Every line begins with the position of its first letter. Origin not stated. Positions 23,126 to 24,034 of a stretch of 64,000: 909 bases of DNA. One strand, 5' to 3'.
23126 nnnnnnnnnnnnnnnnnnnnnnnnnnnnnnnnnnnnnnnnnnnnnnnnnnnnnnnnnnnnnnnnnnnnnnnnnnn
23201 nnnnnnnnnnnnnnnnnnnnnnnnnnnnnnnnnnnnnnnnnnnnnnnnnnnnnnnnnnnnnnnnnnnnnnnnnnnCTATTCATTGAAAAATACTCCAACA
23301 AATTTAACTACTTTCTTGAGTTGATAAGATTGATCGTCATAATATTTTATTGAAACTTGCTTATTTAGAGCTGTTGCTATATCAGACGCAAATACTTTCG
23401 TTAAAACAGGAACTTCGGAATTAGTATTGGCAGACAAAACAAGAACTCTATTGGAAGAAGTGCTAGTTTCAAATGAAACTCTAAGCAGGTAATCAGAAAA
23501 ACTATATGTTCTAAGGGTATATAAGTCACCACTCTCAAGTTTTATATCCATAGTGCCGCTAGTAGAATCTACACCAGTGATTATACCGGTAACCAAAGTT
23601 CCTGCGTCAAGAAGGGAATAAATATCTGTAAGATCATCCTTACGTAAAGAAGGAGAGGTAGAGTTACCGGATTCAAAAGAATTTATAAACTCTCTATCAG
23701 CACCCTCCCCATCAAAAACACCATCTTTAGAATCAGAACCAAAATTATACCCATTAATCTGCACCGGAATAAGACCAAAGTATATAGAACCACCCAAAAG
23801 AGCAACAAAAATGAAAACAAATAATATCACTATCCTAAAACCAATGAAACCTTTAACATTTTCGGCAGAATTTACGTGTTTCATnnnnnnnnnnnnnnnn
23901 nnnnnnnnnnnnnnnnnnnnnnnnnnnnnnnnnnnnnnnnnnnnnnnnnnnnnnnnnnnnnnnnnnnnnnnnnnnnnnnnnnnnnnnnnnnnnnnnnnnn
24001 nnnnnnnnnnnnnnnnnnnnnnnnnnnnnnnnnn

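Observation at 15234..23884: Tandem duplication of a three-gene T4P accessory cassette (PilX-like, ~920-aa Cys-rich secreted protein, small TM protein)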

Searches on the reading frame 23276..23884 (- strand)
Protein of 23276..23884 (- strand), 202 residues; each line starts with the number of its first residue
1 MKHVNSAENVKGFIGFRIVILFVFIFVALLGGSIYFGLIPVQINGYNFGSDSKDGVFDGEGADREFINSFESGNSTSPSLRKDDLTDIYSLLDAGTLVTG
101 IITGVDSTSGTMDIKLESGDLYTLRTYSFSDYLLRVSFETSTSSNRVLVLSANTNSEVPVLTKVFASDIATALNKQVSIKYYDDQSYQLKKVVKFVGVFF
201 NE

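Call 6: search_protein_families(library=pfam, proteins=[window:23276-23884:-], max_evalue=1)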
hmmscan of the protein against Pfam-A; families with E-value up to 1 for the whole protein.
window:23276-23884:- (202 aa): 0 families

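Call 7: search_protein_families(library=ncbifam, proteins=[window:23276-23884:-], max_evalue=1)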
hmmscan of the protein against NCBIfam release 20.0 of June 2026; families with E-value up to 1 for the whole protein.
window:23276-23884:- (202 aa): 1 family
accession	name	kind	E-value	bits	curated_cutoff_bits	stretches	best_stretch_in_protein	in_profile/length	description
TIGR03140.1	AhpF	equivalog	0.13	10.7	502.9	1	138-199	383-443/515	alkyl hydroperoxide reductase subunit F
